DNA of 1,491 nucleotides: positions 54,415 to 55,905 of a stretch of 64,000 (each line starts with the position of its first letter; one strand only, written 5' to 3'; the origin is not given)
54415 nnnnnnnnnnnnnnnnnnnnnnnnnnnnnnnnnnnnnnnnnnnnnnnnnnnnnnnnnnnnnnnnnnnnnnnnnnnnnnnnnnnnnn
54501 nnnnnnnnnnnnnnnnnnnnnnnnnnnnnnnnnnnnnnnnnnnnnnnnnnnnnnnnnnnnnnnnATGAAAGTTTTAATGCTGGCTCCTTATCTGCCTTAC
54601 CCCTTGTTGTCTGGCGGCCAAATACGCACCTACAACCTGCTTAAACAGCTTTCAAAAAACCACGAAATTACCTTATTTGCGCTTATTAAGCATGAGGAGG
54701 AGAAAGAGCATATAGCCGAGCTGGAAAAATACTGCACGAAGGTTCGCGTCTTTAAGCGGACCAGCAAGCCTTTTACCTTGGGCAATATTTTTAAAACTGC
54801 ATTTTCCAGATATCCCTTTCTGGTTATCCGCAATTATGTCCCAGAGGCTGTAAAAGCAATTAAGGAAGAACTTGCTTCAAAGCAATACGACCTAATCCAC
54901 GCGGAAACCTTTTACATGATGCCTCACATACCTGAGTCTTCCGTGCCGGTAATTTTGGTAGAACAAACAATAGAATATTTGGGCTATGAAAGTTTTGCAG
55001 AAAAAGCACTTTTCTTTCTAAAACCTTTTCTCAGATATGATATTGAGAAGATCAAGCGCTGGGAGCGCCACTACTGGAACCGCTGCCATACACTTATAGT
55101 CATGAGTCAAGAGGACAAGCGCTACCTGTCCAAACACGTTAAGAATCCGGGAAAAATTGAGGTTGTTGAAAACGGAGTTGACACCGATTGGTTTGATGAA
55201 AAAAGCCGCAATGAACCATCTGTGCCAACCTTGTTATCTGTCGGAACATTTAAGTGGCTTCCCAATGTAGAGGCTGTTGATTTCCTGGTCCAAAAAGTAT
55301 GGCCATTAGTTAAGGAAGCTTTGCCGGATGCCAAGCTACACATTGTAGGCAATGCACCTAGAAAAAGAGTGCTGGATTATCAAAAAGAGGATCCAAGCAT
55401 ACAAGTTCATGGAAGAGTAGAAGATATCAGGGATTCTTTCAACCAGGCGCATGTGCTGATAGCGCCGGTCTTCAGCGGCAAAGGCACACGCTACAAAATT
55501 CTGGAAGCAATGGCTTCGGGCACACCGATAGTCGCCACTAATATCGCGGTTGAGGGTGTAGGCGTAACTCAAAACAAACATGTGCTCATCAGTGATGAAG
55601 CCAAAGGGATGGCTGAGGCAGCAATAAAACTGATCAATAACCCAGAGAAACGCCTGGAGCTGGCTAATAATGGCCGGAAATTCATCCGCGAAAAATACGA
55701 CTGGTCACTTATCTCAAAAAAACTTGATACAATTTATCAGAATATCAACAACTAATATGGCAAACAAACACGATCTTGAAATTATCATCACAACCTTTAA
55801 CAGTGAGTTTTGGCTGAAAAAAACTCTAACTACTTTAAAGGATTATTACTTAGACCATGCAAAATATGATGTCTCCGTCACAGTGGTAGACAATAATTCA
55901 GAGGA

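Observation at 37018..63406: Recurrent extended -10 elements 4-9 nt upstream of start codons: evidence for leaderless mRNAs at operon heads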

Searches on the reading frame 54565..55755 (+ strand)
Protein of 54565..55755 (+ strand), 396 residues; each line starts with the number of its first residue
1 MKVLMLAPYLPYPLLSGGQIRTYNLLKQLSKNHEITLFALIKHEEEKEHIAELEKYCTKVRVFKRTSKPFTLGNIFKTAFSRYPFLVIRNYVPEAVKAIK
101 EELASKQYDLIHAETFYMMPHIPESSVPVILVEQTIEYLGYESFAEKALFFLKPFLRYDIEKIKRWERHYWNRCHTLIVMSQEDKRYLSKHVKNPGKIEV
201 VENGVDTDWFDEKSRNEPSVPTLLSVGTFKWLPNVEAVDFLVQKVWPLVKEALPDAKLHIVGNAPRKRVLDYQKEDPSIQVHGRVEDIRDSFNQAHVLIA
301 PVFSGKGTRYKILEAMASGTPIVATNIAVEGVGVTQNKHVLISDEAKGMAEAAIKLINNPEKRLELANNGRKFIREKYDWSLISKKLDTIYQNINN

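Call 6: search_protein_families(library=pfam, proteins=[window:54565-55755:+])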
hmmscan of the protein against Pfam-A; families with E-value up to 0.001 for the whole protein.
window:54565-55755:+ (396 aa): 4 families
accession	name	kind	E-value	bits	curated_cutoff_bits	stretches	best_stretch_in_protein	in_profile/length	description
PF13692.12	Glyco_trans_1_4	-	4.1e-27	95.6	27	1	221-359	2-142/142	Glycosyl transferases group 1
PF13439.12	Glyco_transf_4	-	2.3e-16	60.7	28.5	1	16-208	2-169/170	Glycosyltransferase Family 4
PF00534.26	Glycos_transf_1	-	3.3e-16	59.7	26.4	1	218-372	13-171/172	Glycosyl transferases group 1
PF13524.12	Glyco_trans_1_2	-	1.8e-09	38.1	25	1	250-381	7-136/144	Glycosyl transferase-like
